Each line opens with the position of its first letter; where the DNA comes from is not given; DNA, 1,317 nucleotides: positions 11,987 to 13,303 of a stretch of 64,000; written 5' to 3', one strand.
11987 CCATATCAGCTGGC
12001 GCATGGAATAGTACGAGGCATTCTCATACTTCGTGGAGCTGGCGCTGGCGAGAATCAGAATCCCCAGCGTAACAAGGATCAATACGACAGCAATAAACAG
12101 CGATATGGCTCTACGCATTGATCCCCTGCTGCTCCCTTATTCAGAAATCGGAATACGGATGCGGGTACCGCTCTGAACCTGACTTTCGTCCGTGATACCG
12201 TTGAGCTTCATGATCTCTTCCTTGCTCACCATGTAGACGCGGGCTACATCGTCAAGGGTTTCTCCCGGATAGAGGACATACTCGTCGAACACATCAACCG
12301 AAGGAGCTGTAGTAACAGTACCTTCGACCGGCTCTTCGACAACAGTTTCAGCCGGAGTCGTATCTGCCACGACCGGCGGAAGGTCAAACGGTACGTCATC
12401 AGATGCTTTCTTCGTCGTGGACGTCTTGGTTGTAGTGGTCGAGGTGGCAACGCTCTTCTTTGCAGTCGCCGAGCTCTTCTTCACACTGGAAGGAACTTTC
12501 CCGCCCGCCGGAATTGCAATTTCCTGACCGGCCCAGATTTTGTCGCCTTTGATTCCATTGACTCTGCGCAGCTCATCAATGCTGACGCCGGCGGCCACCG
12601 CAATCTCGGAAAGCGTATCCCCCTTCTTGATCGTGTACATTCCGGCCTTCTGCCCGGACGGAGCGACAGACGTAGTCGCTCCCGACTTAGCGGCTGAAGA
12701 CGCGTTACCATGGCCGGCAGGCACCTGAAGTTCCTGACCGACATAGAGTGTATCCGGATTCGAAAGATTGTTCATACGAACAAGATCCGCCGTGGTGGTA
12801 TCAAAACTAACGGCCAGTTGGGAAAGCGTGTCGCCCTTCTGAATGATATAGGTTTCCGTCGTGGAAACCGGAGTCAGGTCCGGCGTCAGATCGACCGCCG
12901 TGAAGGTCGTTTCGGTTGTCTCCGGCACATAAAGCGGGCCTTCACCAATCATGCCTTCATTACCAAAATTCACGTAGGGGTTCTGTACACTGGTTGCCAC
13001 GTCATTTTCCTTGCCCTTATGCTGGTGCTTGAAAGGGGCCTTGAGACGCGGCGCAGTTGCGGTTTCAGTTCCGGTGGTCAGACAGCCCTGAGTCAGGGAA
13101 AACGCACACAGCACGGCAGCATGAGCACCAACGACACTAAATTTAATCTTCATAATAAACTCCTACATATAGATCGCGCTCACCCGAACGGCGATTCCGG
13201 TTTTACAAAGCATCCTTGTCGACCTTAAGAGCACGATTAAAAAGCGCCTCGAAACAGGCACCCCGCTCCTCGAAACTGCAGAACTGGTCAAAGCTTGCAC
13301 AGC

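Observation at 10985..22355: Atypical dcw cluster: a LysM lipoprotein is inserted between murD and ftsW, and the cluster ends after ftsW with no murG/murC/ddl/ftsQAZ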

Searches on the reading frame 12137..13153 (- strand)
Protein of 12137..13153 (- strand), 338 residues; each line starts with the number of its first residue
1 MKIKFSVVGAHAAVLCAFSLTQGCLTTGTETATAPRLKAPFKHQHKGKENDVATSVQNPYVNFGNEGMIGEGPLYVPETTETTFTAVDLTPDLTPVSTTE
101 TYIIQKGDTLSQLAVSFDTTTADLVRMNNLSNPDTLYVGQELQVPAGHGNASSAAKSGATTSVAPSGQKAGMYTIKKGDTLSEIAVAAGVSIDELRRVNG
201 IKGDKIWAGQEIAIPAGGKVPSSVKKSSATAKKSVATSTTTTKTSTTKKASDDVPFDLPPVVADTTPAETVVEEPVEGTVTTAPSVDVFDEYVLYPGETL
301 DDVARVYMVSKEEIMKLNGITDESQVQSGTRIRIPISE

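Call 3: search_protein_families(library=pfam, proteins=[window:12137-13153:-])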
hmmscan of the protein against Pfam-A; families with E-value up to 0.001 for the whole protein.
window:12137-13153:- (338 aa): 7 families
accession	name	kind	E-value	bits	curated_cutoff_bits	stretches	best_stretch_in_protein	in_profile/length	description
PF01476.26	LysM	-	9.1e-41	138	20.9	3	102-145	1-43/43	LysM domain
PF23473.1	LysM3_LYK4_5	-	3.3e-11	43.5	29.3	1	101-138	4-40/48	LYK4/5 LysM3 domain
PF23577.1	LysM_RLK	-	4.7e-08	33.4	27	0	172-199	2-29/44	LysM domain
PF23446.1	LysM1_NFP_LYK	-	1.4e-07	32.7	36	0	299-337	17-56/60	NFP/LYK LysM1 domain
PF23472.1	LysM2_CERK1_LYK3_4_5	-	1.1e-06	28.9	27.4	0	101-145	7-54/56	LYK3/4/5 LysM2 domain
PF00570.28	HRDC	-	5.2e-05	23.6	23.8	0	173-206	24-57/68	HRDC domain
PF23462.1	LysM3_NFP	-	0.00022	22.1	28.1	0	101-132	4-35/48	NFP LysM3 domain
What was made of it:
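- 12137..13153 (-): dcw-embedded three-LysM protein of 338 aa. It has an N-terminal hydrophobic anchor with invariant His11 and Cys24 (lipobox LTQGC). A juxtamembrane motif is conserved in Kiritimatiellales. LysM modules lie at about residues 98-144, 168-214 and 288-334, separated by disordered linkers. PF01476 in three stretches, E 9e-41 (call 3).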

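Call 7: find_homologous_proteins(query=window:12137-13153:-)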
Query window:12137-13153:- (338 aa): 1474 proteins with E <= 0.001 among 8000 candidates; the best 120 are listed.
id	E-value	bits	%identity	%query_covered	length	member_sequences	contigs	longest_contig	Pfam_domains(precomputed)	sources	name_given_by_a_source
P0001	4.6e-213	724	100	100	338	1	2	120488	PF23446.2,PF01476.27,PF23473.2,PF23472.2,PF23577.2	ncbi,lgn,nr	ncbi:MAG: LysM peptidoglycan-binding domain-containing protein [Pontiellaceae bacterium]|nr:LysM pep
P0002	3.0e-110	386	57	100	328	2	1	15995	PF01476.27,PF23473.2,PF23472.2,PF23577.2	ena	-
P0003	3.1e-89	317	53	100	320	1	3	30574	PF23446.2,PF01476.27,PF23473.2,PF23472.2,PF23577.2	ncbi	-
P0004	9.1e-89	316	48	100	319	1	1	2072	PF23446.2,PF01476.27,PF23473.2,PF23472.2,PF23577.2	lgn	-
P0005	4.7e-88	314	47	100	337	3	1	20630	PF23446.2,PF01476.27,PF23462.2,PF23473.2,PF23472.2,PF23577.2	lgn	-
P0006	1.4e-87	312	52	100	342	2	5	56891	PF01476.27,PF23473.2,PF23472.2,PF23577.2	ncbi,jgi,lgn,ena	-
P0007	2.2e-87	311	52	100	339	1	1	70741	PF01476.27,PF23473.2,PF23472.2,PF23577.2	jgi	jgi:lysozyme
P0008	5.8e-87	310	52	100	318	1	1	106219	PF23446.2,PF01476.27,PF23473.2,PF23472.2,PF04225.18,PF23577.2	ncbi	-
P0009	8.8e-87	309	53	100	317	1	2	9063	PF01476.27,PF23473.2,PF23472.2,PF23577.2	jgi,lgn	-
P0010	2.5e-86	308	52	100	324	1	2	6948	PF01476.27,PF23473.2,PF23472.2,PF23577.2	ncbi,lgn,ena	-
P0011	3.5e-85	304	53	100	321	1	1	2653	PF23446.2,PF01476.27,PF23473.2,PF23472.2,PF23577.2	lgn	-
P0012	2.9e-84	301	52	100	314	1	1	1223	PF23446.2,PF01476.27,PF23473.2,PF23577.2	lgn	-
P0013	8.6e-84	300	51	100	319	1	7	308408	PF23446.2,PF01476.27,PF23473.2,PF23472.2,PF23577.2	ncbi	-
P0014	3.0e-83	298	49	100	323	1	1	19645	PF23446.2,PF01476.27,PF23473.2,PF23472.2,PF23577.2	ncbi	-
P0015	3.1e-83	298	50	100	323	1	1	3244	PF23446.2,PF01476.27,PF23473.2,PF23472.2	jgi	jgi:lysozyme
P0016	4.5e-83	297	50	100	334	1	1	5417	PF23446.2,PF01476.27,PF23462.2,PF23473.2,PF23472.2,PF23577.2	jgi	jgi:lysozyme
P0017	5.3e-83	297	49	100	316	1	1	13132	PF23446.2,PF01476.27,PF23462.2,PF23473.2,PF23472.2,PF23577.2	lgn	-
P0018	4.0e-82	294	50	100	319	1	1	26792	PF01476.27,PF23473.2,PF23472.2,PF23577.2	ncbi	-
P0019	6.6e-82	293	51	100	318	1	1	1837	PF23446.2,PF01476.27,PF23473.2,PF23472.2,PF23577.2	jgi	jgi:LysM repeat protein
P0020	6.8e-82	293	49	100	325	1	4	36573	PF23446.2,PF01476.27,PF23473.2,PF23472.2,PF23577.2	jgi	jgi:LysM repeat protein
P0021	2.8e-81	291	50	100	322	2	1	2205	PF01476.27,PF23473.2,PF23472.2,PF23577.2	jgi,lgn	-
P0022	4.6e-80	287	49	100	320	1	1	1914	PF01476.27,PF23473.2,PF23472.2,PF23577.2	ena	-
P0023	6.6e-80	287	48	100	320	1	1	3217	PF01476.27,PF23473.2,PF23472.2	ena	-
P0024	7.0e-80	287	47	94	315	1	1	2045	PF23446.2,PF01476.27,PF23473.2,PF23472.2,PF23577.2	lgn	-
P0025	7.2e-80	287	49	100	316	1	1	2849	PF23446.2,PF01476.27,PF23473.2,PF23472.2,PF23577.2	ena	-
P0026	1.6e-79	286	47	100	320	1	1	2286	PF01476.27,PF23473.2,PF23472.2,PF23577.2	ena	-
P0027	6.2e-79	284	48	100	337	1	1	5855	PF01476.27,PF23473.2,PF23472.2,PF23577.2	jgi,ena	-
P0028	8.8e-79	283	48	100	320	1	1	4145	PF01476.27,PF23473.2,PF23472.2,PF23577.2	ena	-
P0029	1.5e-78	282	47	100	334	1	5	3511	PF23446.2,PF01476.27,PF23462.2,PF23473.2,PF23472.2,PF23577.2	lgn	-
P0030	5.4e-78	281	48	100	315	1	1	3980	PF23446.2,PF01476.27,PF23462.2,PF23473.2,PF23472.2,PF23577.2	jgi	jgi:lysozyme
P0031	6.1e-78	280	47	100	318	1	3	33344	PF01476.27,PF23473.2,PF23472.2,PF23577.2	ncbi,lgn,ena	ncbi:MAG: LysM peptidoglycan-binding domain-containing protein [Pontiella sp.]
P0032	6.7e-78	280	46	100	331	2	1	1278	PF23446.2,PF01476.27,PF23473.2,PF23472.2,PF23577.2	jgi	jgi:LysM repeat protein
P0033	6.9e-78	280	49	100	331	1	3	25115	PF23446.2,PF01476.27,PF23473.2,PF23472.2,PF23577.2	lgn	-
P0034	7.3e-78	280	49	100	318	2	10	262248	PF23446.2,PF01476.27,PF23462.2,PF23473.2,PF23472.2,PF23577.2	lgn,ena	-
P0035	1.5e-77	279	48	100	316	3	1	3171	PF23446.2,PF01476.27,PF23462.2,PF23473.2,PF23472.2,PF23577.2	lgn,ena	-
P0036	1.7e-77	279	48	100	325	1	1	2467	PF23446.2,PF01476.27,PF23473.2,PF23472.2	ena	-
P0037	4.4e-77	278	48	100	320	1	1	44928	PF01476.27,PF23473.2,PF23472.2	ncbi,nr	ncbi:LysM peptidoglycan-binding domain-containing protein [Pontiellaceae bacterium B1224]|nr:LysM pe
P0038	5.4e-77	277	47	100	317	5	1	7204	PF23446.2,PF01476.27,PF23462.2,PF23473.2,PF23472.2,PF23577.2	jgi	-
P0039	6.5e-77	277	47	100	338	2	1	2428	PF23446.2,PF01476.27,PF23473.2,PF23472.2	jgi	jgi:LysM repeat protein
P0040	7.3e-77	277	49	100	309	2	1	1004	PF23446.2,PF01476.27,PF23473.2,PF23472.2,PF23577.2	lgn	-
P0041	1.5e-76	276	47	100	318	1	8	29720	PF01476.27,PF23473.2,PF23472.2,PF23577.2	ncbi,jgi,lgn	jgi:LysM repeat protein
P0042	1.9e-76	275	50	100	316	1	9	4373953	PF01476.27,PF23473.2,PF23472.2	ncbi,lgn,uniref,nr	ncbi:Autolysin [Pontiella desulfatans]|uniref:Autolysin n=1 Tax=Pontiella desulfatans TaxID=2750659 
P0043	2.1e-76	275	47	100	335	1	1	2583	PF23446.2,PF01476.27,PF23473.2,PF23472.2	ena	-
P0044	2.7e-76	275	47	100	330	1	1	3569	PF23446.2,PF01476.27,PF23462.2,PF23473.2,PF23472.2,PF23577.2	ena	-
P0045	3.6e-76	275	50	100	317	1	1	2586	PF01476.27,PF23473.2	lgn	-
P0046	3.9e-76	274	48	100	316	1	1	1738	PF23446.2,PF01476.27,PF23462.2,PF23473.2,PF23472.2,PF23577.2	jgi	jgi:lysozyme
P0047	6.5e-76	274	49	100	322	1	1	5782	PF01476.27,PF23473.2,PF23472.2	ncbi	-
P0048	7.0e-76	274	49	100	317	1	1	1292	PF23446.2,PF01476.27,PF23473.2,PF23472.2,PF23577.2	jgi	-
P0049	1.1e-75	273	43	100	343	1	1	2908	PF23446.2,PF01476.27,PF23473.2,PF23472.2,PF23577.2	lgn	-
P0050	1.3e-75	273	46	100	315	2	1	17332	PF23446.2,PF01476.27,PF23462.2,PF23473.2,PF23472.2,PF23577.2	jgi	-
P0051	1.8e-75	272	46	100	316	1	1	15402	PF23446.2,PF01476.27,PF23473.2,PF23472.2,PF23577.2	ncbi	-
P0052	3.5e-75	271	46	100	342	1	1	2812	PF23446.2,PF01476.27,PF23462.2,PF23473.2,PF23472.2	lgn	-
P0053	3.9e-75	271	43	100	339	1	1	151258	PF23446.2,PF01476.27,PF23462.2,PF23473.2,PF23472.2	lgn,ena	-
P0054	4.1e-75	271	46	100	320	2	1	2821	PF23446.2,PF01476.27,PF23473.2,PF23472.2,PF23577.2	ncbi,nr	ncbi:MAG: LysM peptidoglycan-binding domain-containing protein [Kiritimatiellales bacterium]|nr:LysM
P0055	4.3e-75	271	47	100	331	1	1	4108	PF23446.2,PF01476.27,PF23462.2,PF23473.2,PF23472.2,PF23577.2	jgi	jgi:LysM repeat protein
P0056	6.0e-75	271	48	100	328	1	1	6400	PF23446.2,PF01476.27,PF23473.2,PF23472.2,PF23577.2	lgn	-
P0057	1.0e-74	270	46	100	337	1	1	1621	PF01476.27,PF23473.2,PF23472.2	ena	-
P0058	1.2e-74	270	45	100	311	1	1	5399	PF23446.2,PF01476.27,PF23473.2,PF23472.2,PF23577.2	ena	-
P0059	1.3e-74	269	46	100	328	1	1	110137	PF23446.2,PF01476.27,PF23462.2,PF23473.2,PF23472.2,PF23577.2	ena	-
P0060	1.4e-74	269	47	100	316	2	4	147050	PF23446.2,PF01476.27,PF23473.2,PF23472.2,PF23577.2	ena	-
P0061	1.6e-74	269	49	100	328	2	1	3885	PF23446.2,PF01476.27,PF23462.2,PF23473.2,PF23472.2,PF23577.2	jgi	jgi:LysM repeat protein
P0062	1.8e-74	269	46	100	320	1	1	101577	PF01476.27,PF23473.2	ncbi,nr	ncbi:LysM peptidoglycan-binding domain-containing protein [Pontiellaceae bacterium B12219]|nr:LysM p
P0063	2.5e-74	268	47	100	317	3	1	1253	PF01476.27,PF23473.2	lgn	-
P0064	2.8e-74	268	45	100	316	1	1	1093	PF23446.2,PF01476.27,PF23462.2,PF23473.2,PF23472.2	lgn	-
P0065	3.6e-74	268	46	100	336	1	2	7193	PF23446.2,PF01476.27,PF23473.2,PF23472.2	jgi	jgi:LysM repeat protein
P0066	3.6e-74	268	47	100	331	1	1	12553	PF23446.2,PF01476.27,PF23462.2,PF23473.2,PF23472.2,PF23577.2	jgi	jgi:LysM repeat protein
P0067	5.9e-74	267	49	100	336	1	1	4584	PF01476.27,PF23473.2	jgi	jgi:LysM repeat protein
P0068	7.1e-74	267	48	100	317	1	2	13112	PF01476.27,PF23473.2,PF23472.2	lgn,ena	-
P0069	7.8e-74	267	48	100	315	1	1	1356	PF01476.27,PF23473.2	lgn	-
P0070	8.6e-74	267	48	100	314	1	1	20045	PF23446.2,PF01476.27,PF23473.2,PF23472.2,PF23577.2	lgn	-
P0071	1.2e-73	266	46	100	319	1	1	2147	PF23446.2,PF01476.27,PF23473.2,PF23472.2,PF23577.2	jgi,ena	-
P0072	2.3e-73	265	46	100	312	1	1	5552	PF23446.2,PF01476.27,PF23473.2,PF23472.2,PF23577.2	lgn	-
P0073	4.2e-73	264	47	100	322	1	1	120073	PF23446.2,PF01476.27,PF23473.2,PF23472.2,PF23577.2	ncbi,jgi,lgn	-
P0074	4.7e-73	264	47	100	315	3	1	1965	PF01476.27,PF23462.2,PF23473.2,PF23472.2,PF23577.2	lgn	-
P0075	6.7e-73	264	47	100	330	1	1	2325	PF01476.27,PF23473.2,PF23472.2,PF23577.2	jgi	-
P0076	1.5e-72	263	45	100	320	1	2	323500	PF23446.2,PF01476.27,PF23462.2,PF23473.2,PF23472.2,PF23577.2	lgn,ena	-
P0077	1.7e-72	262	48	100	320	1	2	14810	PF01476.27,PF23473.2,PF23472.2,PF23577.2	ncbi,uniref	ncbi:LysM peptidoglycan-binding domain-containing protein [Pontiella sp.]|uniref:LysM peptidoglycan-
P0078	1.8e-72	262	46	100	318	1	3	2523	PF01476.27,PF23473.2,PF23472.2,PF23577.2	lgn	-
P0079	1.9e-72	262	47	100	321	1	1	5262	PF23446.2,PF01476.27,PF23473.2,PF23472.2,PF23577.2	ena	-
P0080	2.3e-72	262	47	100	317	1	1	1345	PF01476.27,PF23473.2,PF23472.2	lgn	-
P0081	5.7e-72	261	48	100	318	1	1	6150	PF01476.27,PF23473.2,PF23472.2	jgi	jgi:lysozyme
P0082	5.8e-72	261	45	100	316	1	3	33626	PF23446.2,PF01476.27,PF23473.2,PF23472.2,PF23577.2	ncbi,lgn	-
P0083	5.8e-72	261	47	100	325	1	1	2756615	PF01476.27,PF23473.2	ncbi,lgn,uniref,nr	ncbi:LysM peptidoglycan-binding domain-containing protein [Pontiella sulfatireligans]|uniref:Autolys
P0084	8.4e-72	260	48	100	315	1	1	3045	PF01476.27,PF23473.2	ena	-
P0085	1.4e-71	259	46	99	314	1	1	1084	PF01476.27,PF23473.2,PF23472.2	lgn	-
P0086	2.2e-71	259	45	100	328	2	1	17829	PF23446.2,PF01476.27,PF23462.2,PF23473.2,PF23472.2,PF23577.2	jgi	-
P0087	3.8e-71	258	47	100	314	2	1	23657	PF00356.28,PF01476.27,PF23473.2,PF23472.2,PF23577.2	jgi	jgi:lysozyme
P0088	6.6e-71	257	45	100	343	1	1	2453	PF23446.2,PF01476.27,PF23473.2,PF23472.2,PF23577.2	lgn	-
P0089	8.9e-71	257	45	100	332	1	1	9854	PF23446.2,PF01476.27,PF23473.2,PF23472.2,PF23577.2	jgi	jgi:LysM repeat protein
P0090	1.6e-70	256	44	100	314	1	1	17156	PF23446.2,PF01476.27,PF23462.2,PF23473.2,PF23472.2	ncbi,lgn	-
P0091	2.1e-70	256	45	100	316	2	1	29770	PF23446.2,PF01476.27,PF23462.2,PF23473.2,PF23472.2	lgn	-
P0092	2.6e-70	255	46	100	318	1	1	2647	PF23446.2,PF01476.27,PF23473.2,PF23472.2,PF23577.2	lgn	-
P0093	3.9e-70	255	42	100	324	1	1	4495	PF23446.2,PF01476.27,PF23462.2,PF23473.2,PF23472.2,PF23577.2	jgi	-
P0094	4.2e-70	255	47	94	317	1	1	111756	PF01476.27,PF23473.2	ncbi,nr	ncbi:LysM peptidoglycan-binding domain-containing protein [Pontiellaceae bacterium B12227]|nr:LysM p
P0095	4.2e-70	255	47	100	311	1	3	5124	PF23446.2,PF01476.27,PF23462.2,PF23473.2,PF23472.2,PF23577.2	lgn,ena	-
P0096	5.9e-70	254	46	100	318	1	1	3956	PF23446.2,PF01476.27,PF23462.2,PF23473.2,PF23472.2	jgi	-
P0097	6.4e-70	254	45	100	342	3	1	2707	PF23446.2,PF01476.27,PF23462.2,PF23473.2,PF23472.2,PF04225.18,PF23577.2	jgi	jgi:LysM repeat protein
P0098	7.0e-70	254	47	100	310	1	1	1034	PF23446.2,PF01476.27,PF23473.2,PF23472.2,PF23577.2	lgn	-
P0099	9.7e-70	253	46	100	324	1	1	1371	PF23446.2,PF01476.27,PF23473.2,PF23472.2,PF04225.18,PF23577.2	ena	-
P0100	1.1e-69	253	42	100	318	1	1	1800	PF23446.2,PF01476.27,PF23462.2,PF23473.2,PF23472.2,PF23577.2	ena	-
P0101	1.1e-69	253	45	100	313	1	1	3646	PF23446.2,PF01476.27,PF23473.2,PF23472.2,PF23577.2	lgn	-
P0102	1.1e-69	253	42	99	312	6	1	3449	PF23446.2,PF01476.27,PF23462.2,PF23473.2,PF23472.2,PF23577.2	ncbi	-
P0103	2.2e-69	252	45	100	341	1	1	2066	PF01476.27,PF23473.2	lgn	-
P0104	3.9e-69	251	43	100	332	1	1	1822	PF23446.2,PF01476.27,PF23473.2,PF23472.2,PF23577.2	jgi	jgi:LysM repeat protein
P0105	4.4e-69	251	47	100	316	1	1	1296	PF23446.2,PF01476.27,PF23462.2,PF23473.2,PF23472.2,PF23577.2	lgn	-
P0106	5.0e-69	251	45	100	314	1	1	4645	PF23446.2,PF01476.27,PF23462.2,PF23473.2,PF23472.2,PF23577.2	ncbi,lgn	-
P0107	5.8e-69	251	46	100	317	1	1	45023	PF01476.27,PF23473.2,PF23472.2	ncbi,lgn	ncbi:MAG: LysM peptidoglycan-binding domain-containing protein [Pontiella sp.]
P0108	7.1e-69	251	44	100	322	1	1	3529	PF23446.2,PF01476.27,PF23462.2,PF23473.2,PF23472.2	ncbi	-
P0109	9.0e-69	250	45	100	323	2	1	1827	PF23446.2,PF01476.27,PF23462.2,PF23473.2,PF23472.2,PF23577.2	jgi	jgi:LysM repeat protein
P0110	1.5e-68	249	45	100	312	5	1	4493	PF23446.2,PF01476.27,PF23462.2,PF23473.2,PF23472.2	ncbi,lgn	-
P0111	5.2e-68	248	44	100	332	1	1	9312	PF23446.2,PF01476.27,PF23462.2,PF23473.2,PF23472.2,PF23577.2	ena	-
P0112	6.1e-68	248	43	100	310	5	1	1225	PF23446.2,PF01476.27,PF23462.2,PF23473.2,PF23472.2,PF23577.2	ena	-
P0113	6.3e-68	247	45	100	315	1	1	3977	PF23446.2,PF01476.27,PF23473.2,PF23472.2,PF23577.2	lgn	-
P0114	8.9e-68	247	45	100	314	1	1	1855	PF23446.2,PF01476.27,PF23462.2,PF23473.2,PF23472.2,PF23577.2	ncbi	-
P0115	9.7e-68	247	42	100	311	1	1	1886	PF23446.2,PF01476.27,PF23462.2,PF23473.2,PF23472.2,PF23577.2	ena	-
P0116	1.8e-67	246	47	99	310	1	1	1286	PF01476.27,PF23473.2,PF23472.2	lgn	-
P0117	4.4e-67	245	43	100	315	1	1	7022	PF23446.2,PF01476.27,PF23462.2,PF23473.2,PF23472.2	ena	-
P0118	4.5e-67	245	45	100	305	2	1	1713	PF23446.2,PF01476.27,PF23462.2,PF23473.2,PF23472.2,PF04225.18,PF23577.2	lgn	-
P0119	4.7e-67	245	46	100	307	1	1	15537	PF23446.2,PF01476.27,PF23462.2,PF23473.2,PF23472.2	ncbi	ncbi:MAG: LysM peptidoglycan-binding domain-containing protein [Verrucomicrobiota bacterium]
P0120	4.8e-67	245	44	100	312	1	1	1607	PF23446.2,PF01476.27,PF23462.2,PF23473.2,PF23472.2,PF23577.2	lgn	-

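Call 9: find_encoding_contigs(protein=P0042, flank=10000, max_places=2)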
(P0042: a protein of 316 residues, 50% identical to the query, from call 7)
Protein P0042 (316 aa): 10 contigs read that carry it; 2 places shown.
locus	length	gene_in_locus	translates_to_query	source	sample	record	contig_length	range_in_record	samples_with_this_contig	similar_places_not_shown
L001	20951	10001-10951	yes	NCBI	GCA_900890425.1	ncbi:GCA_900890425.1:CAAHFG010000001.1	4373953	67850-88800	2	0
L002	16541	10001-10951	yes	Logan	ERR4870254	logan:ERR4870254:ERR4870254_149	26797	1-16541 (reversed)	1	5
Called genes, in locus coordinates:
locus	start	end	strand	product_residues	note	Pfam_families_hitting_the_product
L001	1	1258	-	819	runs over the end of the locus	PF14498:Glyco_hyd_65N_2, PF22124:Glyco_hydro_95_cat, PF21307:Glyco_hydro_95_C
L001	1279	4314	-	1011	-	-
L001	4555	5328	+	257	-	PF00989:PAS (weak), PF08448:PAS_4, PF13426:PAS_9 (weak), PF00165:HTH_AraC, PF12833:HTH_18, PF00165:HTH_AraC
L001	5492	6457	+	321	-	PF01408:GFO_IDH_MocA, PF02894:GFO_IDH_MocA_C, PF22725:GFO_IDH_MocA_C3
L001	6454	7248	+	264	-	PF01261:AP_endonuc_2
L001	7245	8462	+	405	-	PF01306:LacY_symp, PF03825:Nuc_H_symport, PF12832:MFS_1_like, PF07690:MFS_1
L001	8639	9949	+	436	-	PF08245:Mur_ligase_M, PF02875:Mur_ligase_C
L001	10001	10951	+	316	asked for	PF01476:LysM, PF23472:LysM2_CERK1_LYK3_4_5 (faint), PF23473:LysM3_LYK4_5 (faint), PF01476:LysM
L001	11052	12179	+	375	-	PF01098:FTSW_RODA_SPOVE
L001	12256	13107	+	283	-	PF10672:Methyltrans_SAM, PF03602:Cons_hypoth95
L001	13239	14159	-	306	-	PF06439:3keto-disac_hyd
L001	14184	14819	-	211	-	PF06439:3keto-disac_hyd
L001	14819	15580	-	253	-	PF06439:3keto-disac_hyd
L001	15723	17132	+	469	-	PF01408:GFO_IDH_MocA, PF19051:GFO_IDH_MocA_C2 (weak)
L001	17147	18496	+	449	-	PF01408:GFO_IDH_MocA, PF19051:GFO_IDH_MocA_C2 (weak)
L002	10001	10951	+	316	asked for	PF01476:LysM, PF23472:LysM2_CERK1_LYK3_4_5 (faint), PF23473:LysM3_LYK4_5 (faint), PF01476:LysM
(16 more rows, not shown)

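Call 15: find_encoding_contigs(protein=P0083, flank=10000, max_places=1)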
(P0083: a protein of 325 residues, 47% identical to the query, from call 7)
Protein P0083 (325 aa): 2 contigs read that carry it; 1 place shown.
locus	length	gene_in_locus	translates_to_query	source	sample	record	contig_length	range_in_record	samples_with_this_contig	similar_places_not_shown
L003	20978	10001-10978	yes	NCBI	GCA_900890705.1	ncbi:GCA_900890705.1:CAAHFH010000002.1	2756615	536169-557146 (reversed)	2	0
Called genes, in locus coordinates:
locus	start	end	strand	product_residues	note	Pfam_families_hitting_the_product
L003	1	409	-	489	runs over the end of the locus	PF01609:DDE_Tnp_1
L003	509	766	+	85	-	-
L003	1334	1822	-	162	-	-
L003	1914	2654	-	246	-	PF00535:Glycos_transf_2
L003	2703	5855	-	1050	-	PF00580:UvrD-helicase, PF13245:AAA_19, PF13361:UvrD_C, PF13538:UvrD_C_2 (faint), PF12705:PDDEXK_1 (weak)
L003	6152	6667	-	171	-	PF03852:Vsr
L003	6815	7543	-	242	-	PF05170:AsmA, PF05359:DUF748, PF13116:YhdP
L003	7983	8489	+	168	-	PF07927:HicA_toxin, PF05534:HicB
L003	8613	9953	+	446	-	PF08245:Mur_ligase_M, PF02875:Mur_ligase_C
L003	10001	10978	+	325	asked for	PF01476:LysM, PF23473:LysM3_LYK4_5 (faint), PF01476:LysM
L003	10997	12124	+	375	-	PF01098:FTSW_RODA_SPOVE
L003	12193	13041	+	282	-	PF10672:Methyltrans_SAM, PF03602:Cons_hypoth95 (weak)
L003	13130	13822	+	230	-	PF00849:PseudoU_synth_2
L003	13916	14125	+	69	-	PF13560:HTH_31, PF01381:HTH_3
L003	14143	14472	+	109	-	PF13657:Couple_hipA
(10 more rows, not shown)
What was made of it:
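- P. desulfatans and P. sulfatireligans have lost the mraZ...mraY link upstream of murD (calls 9, 15).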
